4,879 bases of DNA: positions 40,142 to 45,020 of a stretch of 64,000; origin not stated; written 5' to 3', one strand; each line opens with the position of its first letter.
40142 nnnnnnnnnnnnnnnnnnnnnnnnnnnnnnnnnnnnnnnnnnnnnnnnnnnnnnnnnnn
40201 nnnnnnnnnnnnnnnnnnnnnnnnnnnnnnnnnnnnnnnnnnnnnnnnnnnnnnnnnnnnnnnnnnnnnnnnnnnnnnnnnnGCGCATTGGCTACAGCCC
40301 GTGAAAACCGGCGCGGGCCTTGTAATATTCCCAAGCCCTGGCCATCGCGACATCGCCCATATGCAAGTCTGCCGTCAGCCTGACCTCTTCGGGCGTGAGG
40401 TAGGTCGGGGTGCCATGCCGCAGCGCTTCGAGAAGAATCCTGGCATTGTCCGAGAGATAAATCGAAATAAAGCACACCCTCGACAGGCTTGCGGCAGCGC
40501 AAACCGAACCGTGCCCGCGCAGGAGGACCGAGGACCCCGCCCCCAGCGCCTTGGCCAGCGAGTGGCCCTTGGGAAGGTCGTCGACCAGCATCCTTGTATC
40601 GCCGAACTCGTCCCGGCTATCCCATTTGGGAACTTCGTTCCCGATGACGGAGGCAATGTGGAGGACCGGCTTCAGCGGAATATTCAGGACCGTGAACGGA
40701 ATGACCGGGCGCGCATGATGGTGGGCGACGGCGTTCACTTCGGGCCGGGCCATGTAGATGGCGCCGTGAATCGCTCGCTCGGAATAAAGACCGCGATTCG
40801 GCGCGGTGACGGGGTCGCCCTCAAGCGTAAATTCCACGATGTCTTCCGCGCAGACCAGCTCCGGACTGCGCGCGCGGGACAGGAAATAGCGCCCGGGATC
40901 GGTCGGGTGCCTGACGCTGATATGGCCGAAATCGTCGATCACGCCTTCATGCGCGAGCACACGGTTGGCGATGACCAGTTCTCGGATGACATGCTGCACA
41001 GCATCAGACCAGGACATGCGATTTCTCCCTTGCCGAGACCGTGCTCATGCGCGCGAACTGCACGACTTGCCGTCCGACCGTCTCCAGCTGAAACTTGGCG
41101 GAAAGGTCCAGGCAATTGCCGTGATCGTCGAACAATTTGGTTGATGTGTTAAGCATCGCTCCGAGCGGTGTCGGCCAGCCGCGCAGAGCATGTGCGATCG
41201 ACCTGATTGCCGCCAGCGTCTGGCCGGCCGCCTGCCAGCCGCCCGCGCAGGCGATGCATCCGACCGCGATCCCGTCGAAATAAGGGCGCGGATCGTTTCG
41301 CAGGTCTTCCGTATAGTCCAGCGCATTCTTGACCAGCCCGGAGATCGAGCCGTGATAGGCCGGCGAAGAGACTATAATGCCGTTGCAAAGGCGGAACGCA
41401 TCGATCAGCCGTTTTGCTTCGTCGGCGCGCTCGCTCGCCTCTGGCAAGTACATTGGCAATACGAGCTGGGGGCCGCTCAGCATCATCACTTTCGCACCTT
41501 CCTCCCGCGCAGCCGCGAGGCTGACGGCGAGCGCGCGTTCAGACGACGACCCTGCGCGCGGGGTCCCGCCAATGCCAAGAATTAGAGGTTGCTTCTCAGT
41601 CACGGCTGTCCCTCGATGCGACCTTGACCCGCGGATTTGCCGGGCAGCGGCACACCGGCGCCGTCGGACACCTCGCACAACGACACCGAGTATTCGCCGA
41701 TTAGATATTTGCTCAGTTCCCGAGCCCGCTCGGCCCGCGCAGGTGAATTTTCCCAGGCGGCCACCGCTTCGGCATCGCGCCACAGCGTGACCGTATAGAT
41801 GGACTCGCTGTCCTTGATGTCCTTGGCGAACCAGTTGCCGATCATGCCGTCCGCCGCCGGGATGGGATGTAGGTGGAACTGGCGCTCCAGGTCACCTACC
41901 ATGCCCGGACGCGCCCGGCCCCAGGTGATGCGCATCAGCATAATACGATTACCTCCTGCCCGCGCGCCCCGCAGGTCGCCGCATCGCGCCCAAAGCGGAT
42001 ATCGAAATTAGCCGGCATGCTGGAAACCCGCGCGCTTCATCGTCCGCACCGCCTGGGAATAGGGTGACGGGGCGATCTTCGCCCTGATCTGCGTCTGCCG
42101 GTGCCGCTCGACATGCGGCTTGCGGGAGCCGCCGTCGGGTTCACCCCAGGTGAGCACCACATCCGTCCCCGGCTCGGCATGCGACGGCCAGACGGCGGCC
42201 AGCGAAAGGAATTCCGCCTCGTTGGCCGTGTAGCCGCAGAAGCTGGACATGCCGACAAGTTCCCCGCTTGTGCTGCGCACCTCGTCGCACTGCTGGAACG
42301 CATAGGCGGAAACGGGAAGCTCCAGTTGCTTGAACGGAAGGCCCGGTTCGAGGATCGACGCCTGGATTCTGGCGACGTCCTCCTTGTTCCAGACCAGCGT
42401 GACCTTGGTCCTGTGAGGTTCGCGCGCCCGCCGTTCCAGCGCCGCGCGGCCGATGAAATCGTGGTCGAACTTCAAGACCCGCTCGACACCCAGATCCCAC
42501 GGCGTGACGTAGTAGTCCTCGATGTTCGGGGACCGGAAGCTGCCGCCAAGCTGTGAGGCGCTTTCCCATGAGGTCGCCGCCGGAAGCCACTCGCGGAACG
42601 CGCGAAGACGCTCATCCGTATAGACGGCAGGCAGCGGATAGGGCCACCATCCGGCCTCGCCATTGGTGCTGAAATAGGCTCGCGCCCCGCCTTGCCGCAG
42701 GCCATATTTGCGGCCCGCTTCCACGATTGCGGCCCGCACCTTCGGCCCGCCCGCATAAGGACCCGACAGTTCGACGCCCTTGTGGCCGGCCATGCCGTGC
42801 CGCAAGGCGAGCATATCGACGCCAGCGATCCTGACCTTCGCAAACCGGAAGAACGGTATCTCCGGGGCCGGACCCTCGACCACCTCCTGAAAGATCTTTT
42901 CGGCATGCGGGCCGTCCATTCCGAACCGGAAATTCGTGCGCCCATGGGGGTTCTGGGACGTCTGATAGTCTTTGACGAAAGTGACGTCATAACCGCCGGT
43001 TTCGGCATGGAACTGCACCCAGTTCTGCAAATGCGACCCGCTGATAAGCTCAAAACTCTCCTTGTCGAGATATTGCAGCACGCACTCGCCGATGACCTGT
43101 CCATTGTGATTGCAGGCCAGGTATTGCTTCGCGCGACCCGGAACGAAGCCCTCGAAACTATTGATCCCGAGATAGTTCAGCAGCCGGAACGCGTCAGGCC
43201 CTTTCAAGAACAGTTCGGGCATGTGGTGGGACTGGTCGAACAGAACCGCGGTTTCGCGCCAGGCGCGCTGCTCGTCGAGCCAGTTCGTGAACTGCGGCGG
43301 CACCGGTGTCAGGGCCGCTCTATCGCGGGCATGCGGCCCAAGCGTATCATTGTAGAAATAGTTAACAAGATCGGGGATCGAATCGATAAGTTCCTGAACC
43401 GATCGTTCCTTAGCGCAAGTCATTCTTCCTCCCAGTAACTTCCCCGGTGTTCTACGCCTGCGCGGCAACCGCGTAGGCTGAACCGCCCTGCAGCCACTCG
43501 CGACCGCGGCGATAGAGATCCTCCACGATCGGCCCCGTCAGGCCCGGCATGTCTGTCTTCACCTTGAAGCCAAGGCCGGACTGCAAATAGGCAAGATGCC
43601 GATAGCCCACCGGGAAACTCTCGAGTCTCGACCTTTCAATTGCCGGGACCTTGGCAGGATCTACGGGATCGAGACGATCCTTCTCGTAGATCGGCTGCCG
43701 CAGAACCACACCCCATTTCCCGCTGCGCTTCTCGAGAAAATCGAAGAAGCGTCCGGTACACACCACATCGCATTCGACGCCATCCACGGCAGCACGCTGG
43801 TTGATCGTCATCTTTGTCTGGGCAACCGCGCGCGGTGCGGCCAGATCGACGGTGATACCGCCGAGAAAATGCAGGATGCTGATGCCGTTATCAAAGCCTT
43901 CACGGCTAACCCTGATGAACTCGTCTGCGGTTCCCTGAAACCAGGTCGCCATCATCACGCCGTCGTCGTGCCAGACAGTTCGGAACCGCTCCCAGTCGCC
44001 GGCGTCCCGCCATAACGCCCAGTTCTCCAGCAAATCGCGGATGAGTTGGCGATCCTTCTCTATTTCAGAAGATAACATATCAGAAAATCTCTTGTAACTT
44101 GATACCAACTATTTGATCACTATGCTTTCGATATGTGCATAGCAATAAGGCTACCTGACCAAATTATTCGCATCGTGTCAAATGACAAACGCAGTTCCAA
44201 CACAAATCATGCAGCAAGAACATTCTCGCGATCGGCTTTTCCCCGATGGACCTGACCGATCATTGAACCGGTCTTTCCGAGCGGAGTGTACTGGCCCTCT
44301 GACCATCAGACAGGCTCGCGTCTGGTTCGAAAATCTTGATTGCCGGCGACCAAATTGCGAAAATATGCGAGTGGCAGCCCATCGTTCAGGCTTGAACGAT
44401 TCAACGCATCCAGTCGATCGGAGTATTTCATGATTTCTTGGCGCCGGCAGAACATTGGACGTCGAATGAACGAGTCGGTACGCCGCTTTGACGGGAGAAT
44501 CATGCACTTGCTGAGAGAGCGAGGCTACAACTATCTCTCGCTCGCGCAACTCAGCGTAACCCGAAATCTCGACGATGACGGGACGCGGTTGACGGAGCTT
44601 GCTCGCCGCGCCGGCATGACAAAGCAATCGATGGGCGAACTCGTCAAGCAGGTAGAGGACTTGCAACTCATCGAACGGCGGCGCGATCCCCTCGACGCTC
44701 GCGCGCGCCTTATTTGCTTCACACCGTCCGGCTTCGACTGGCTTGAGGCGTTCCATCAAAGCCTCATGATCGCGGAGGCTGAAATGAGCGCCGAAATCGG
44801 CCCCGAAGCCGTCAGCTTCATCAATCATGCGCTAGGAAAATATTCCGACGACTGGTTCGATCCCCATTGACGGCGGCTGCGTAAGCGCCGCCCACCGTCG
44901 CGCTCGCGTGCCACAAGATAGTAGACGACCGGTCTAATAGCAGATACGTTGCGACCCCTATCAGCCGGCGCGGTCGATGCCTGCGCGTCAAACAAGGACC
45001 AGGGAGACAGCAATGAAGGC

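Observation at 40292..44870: MarR-controlled operon: SnoaL, LigM-like demethylase with a remodelled pocket, ABM, FMN reductase and a decarboxylase-like aldolase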

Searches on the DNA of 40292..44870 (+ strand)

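Call 41: search_dna_similar(query=window:40292-44870:+, collection=plasmids, mode=distant, max_rows=25)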
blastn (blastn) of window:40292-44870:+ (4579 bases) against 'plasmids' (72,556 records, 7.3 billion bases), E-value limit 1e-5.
Records with a match: 129; places in all: 138; records where one place covers at least 80% of the query: 0.
Best place of each record, by identity: 80-90% 19; 60-80% 110.
By first word of the organism name: Agrobacterium 22; Rhizobium 21; Sinorhizobium 14; Phaeobacter 7; Novosphingobium 6; Neorhizobium 6; Streptomyces 6; Sphingobium 5; Paracoccus 4; Burkholderia 4; and 22 more.
By predicted mobility (MOB-suite, as given by PLSDB): non-mobilizable 64; conjugative 59; mobilizable 6.
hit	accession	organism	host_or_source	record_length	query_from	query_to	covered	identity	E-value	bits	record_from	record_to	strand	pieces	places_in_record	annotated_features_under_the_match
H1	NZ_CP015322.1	Mesorhizobium amorphae CCNWGS0123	Robinia pseudoacacia,cell culture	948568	1739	4512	38%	65.6%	2e-74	384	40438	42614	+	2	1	aminomethyltransferase family protein | MarR family transcriptional regulator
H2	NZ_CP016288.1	Rhizobium leguminosarum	Vavilovia formosa,cell culture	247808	1804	4473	32%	66.6%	5e-69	376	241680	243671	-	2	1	aminomethyltransferase family protein | MarR family transcriptional regulator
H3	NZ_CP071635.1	Rhizobium sp. NZLR1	lentil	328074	1804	4473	32%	67.0%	2e-75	402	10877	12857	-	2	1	aminomethyltransferase family protein | MarR family transcriptional regulator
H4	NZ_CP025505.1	Rhizobium leguminosarum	Pisum sativum,pea nodule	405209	1804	4473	32%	67.0%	2e-73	395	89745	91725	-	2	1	aminomethyltransferase family protein | MarR family transcriptional regulator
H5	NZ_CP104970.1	Phyllobacterium zundukense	Vicia costata,cell culture,root nodule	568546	1739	4473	32%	66.6%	6e-68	375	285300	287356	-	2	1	aminomethyl transferase family protein | MarR family transcriptional regulator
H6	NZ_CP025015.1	Rhizobium leguminosarum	Lotus corniculatus,Bacteria culture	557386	1804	4473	32%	66.7%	7e-74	396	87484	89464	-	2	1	aminomethyltransferase family protein | MarR family transcriptional regulator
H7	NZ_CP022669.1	Rhizobium leguminosarum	single cell,root nodules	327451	1804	4473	32%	66.7%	2e-68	377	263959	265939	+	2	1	aminomethyltransferase family protein | MarR family transcriptional regulator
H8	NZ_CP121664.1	Rhizobium sp. CB3090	Gliricidia sp.,cell culture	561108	1765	4474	32%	65.4%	4e-58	309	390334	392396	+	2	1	aminomethyl transferase family protein | MarR family transcriptional regulator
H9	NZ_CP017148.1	Bosea vaviloviae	Vavilovia formosa,cell culture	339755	1805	3087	28%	69.6%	1e-140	510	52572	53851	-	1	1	aminomethyltransferase family protein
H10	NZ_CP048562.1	Agrobacterium fabrum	walnut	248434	1742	3021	28%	69.7%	6e-144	521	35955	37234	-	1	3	aminomethyl transferase family protein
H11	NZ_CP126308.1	Bosea vestrisii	cell culture,root nodule of Vicia ...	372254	1805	3087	28%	69.2%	9e-136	493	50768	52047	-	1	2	aminomethyl transferase family protein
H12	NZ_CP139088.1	Methylocella tundrae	Single cell,tundra wetland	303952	1802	3090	28%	67.5%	4e-96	362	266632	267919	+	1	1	hypothetical protein (x2)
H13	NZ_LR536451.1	Methylocella tundrae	-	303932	1802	3090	28%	67.4%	5e-94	354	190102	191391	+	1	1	hypothetical protein (x2) | methylenetetrahydrofolate reductase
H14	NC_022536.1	Agrobacterium pusense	-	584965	1804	4474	28%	66.9%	5e-50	370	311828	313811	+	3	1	aminomethyltransferase family protein | MarR family transcriptional regulator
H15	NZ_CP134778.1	Bosea sp. 685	Astragalus umbellatus,cell culture,root ...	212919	1805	3020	27%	68.7%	4e-121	444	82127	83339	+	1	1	aminomethyl transferase family protein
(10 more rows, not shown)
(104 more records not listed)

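Call 43: get_annotated_region(hit=H4, flank=9000)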
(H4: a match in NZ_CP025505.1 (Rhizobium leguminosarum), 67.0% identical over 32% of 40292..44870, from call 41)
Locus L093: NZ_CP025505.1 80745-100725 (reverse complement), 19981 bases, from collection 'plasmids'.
description: Rhizobium leguminosarum bv. viciae strain UPM791 plasmid pRlvC, complete sequence
organism: Rhizobium leguminosarum (NCBI taxid 387)
taxonomy: Bacteria; Pseudomonadota; Alphaproteobacteria; Hyphomicrobiales; Rhizobiaceae; Rhizobium; Rhizobium leguminosarum
host: -; source: Pisum sativum,pea nodule; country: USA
typing (MOB-suite, as given by PLSDB): conjugative; replicon rep_cluster_471; relaxase MOBQ; mating-pair formation MPF_T
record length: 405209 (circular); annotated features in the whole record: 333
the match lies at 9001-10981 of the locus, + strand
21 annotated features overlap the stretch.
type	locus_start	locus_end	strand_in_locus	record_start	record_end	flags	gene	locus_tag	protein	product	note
CDS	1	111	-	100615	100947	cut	-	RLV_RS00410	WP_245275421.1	hypothetical protein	-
CDS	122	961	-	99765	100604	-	-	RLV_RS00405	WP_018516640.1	dioxygenase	GO:0009712 - catechol-containing compound metabolic process [Evidence IEA]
CDS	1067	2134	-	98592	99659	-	-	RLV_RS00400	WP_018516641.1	maleylacetate reductase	-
CDS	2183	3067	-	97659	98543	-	purU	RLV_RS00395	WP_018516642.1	formyltetrahydrofolate deformylase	GO:0009152 - purine ribonucleotide biosynthetic process [Evidence IEA]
CDS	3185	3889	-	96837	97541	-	-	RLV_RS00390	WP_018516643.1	ABC transporter ATP-binding protein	-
CDS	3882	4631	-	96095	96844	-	-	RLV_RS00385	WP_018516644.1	ABC transporter ATP-binding protein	-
CDS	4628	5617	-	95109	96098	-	-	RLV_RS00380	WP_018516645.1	branched-chain amino acid ABC transporter permease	GO:0015803 - branched-chain amino acid transport [Evidence IEA]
CDS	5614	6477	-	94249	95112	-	-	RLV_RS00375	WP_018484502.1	branched-chain amino acid ABC transporter permease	-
CDS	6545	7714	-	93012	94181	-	-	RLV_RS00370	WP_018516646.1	ABC transporter substrate-binding protein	-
CDS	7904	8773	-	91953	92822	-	-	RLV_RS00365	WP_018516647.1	methylenetetrahydrofolate reductase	GO:0006555 - methionine metabolic process [Evidence IEA]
CDS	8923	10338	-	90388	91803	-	-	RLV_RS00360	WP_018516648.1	aminomethyltransferase family protein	-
CDS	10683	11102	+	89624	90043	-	-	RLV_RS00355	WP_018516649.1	MarR family transcriptional regulator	GO:0006355 - regulation of DNA-templated transcription [Evidence IEA]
CDS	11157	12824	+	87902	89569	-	-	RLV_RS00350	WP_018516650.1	FAD-dependent oxidoreductase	-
CDS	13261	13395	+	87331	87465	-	-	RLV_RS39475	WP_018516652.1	hypothetical protein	-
CDS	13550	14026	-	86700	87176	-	-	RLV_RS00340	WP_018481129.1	Lrp/AsnC ligand binding domain-containing protein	-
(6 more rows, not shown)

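Call 44: get_annotated_region(hit=H1, flank=9000)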
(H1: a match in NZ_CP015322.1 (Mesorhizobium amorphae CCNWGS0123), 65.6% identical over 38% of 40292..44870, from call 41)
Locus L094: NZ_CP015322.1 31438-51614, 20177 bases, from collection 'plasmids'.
description: Mesorhizobium amorphae CCNWGS0123 plasmid pM0123d, complete sequence
organism: Mesorhizobium amorphae CCNWGS0123 (NCBI taxid 1082933)
taxonomy: Bacteria; Pseudomonadota; Alphaproteobacteria; Hyphomicrobiales; Phyllobacteriaceae; Mesorhizobium; Mesorhizobium amorphae; Mesorhizobium amorphae CCNWGS0123
host: -; source: Robinia pseudoacacia,cell culture; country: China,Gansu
typing (MOB-suite, as given by PLSDB): non-mobilizable; mating-pair formation MPF_T
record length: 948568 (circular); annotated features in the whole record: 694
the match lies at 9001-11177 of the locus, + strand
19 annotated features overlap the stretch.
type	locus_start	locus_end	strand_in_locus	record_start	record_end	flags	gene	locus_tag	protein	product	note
CDS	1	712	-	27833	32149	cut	-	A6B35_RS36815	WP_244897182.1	Ulp1 family isopeptidase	GO:0006508 - proteolysis [Evidence IEA]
CDS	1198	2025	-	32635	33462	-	-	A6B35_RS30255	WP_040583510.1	cell envelope integrity EipB family protein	-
CDS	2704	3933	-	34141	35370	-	-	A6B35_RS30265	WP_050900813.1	cytochrome P450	-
CDS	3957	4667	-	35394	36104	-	-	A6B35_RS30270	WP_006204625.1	ABC transporter ATP-binding protein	-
CDS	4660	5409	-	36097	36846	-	-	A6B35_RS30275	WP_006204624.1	ABC transporter ATP-binding protein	-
CDS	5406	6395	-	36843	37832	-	-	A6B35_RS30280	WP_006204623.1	branched-chain amino acid ABC transporter permease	GO:0015803 - branched-chain amino acid transport [Evidence IEA]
CDS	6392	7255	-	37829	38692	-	-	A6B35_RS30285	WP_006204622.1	branched-chain amino acid ABC transporter permease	-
CDS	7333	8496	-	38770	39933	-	-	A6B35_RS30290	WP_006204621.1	ABC transporter substrate-binding protein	-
CDS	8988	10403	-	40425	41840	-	-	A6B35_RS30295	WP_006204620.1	aminomethyltransferase family protein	-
CDS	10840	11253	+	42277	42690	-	-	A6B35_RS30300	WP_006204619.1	MarR family transcriptional regulator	GO:0006355 - regulation of DNA-templated transcription [Evidence IEA]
CDS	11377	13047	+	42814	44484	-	-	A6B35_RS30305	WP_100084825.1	FAD-dependent oxidoreductase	-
CDS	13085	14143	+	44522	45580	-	-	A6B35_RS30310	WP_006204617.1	maleylacetate reductase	-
CDS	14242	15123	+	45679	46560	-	-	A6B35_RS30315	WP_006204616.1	dioxygenase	GO:0009712 - catechol-containing compound metabolic process [Evidence IEA]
CDS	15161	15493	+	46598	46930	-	-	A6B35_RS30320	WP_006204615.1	hypothetical protein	-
CDS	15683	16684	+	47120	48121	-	-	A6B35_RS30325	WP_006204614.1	IS30 family transposase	-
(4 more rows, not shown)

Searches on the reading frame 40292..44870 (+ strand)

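Call 68: search_protein_families(library=ncbifam, proteins=[L093:8923-10338:-], max_evalue=1e-60)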
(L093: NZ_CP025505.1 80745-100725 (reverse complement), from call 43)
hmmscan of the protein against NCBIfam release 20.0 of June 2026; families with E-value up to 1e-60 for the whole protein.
L093:8923-10338:- (471 aa): 2 families
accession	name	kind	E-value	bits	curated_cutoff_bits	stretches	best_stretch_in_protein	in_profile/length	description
NF047633.1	SyrngDmethDesA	equivalog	2.8e-172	573.3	800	1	9-464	1-449/453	syringate O-demethylase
NF047885.1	VanMgalDeMLigM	equivalog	2.6e-158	527.7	580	1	10-463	1-450/461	vanillate/3-O-methylgallate O-demethylase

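Call 92: search_protein_families(library=ncbifam, proteins=[L093:11157-12824:+], max_evalue=0.001)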
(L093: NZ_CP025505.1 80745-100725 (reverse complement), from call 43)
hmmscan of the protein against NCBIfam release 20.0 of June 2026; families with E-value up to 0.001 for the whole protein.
L093:11157-12824:+ (555 aa): 51 families (the best 25 are shown)
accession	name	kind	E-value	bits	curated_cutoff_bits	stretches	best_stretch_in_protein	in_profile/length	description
NF004780.0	PRK06126.1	subfamily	5.4e-201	668.6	445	1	5-552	8-548/552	hypothetical protein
NF046069.1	AkvoneHdxseRdmE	equivalog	1.2e-64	219.1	700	1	8-550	1-518/521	aklavinone 12-hydroxylase RdmE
NF004832.0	PRK06184.1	subfamily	3.3e-57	194.4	476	1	3-376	4-350/506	hypothetical protein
NF046068.1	AkvoneHdxseDnrF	equivalog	1.3e-56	192.4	650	1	8-480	1-439/439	aklavinone 12-hydroxylase DnrF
NF045577.1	FAD_mono_MbnF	equivalog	4.2e-52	177.4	800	1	6-550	5-526/531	methanobactin biosynthesis FAD monooxygenase MbnF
NF004829.0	PRK06183.1-3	subfamily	4.9e-46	157.5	390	1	3-547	6-508/520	bifunctional 3-(3-hydroxy-phenyl)propionate/3-hydroxycinnamic acid hydroxylase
NF005303.0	PRK06834.1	subfamily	2.9e-44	151.4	625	2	122-369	98-325/488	hypothetical protein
NF004831.0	PRK06183.1-5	equivalog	1.3e-43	149.3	546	2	241-376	213-348/568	bifunctional 3-(3-hydroxy-phenyl)propionate/3-hydroxycinnamic acid hydroxylase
NF033145.1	rif_monoox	equivalog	2e-43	148.9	800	2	302-378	262-338/472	rifampin monooxygenase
NF004828.0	PRK06183.1-2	equivalog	6.6e-41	140.3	853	1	5-367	12-340/568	bifunctional 3-(3-hydroxy-phenyl)propionate/3-hydroxycinnamic acid hydroxylase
NF006092.0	PRK08244.1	equivalog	3.2e-40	138.2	644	3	301-367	264-330/494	monooxygenase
NF006002.0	PRK08132.1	subfamily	4.2e-36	124.5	416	2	302-371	294-363/552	FAD-dependent oxidoreductase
NF006144.0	PRK08294.1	subfamily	9.3e-36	123.3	560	2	5-200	32-224/637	phenol 2-monooxygenase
NF004830.0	PRK06183.1-4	equivalog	1.7e-35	122.5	1135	1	6-367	19-349/617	bifunctional 3-(3-hydroxy-phenyl)propionate/3-hydroxycinnamic acid hydroxylase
NF004827.0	PRK06183.1-1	equivalog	3.4e-32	111.6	966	1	6-367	16-346/554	bifunctional 3-(3-hydroxy-phenyl)propionate/3-hydroxycinnamic acid hydroxylase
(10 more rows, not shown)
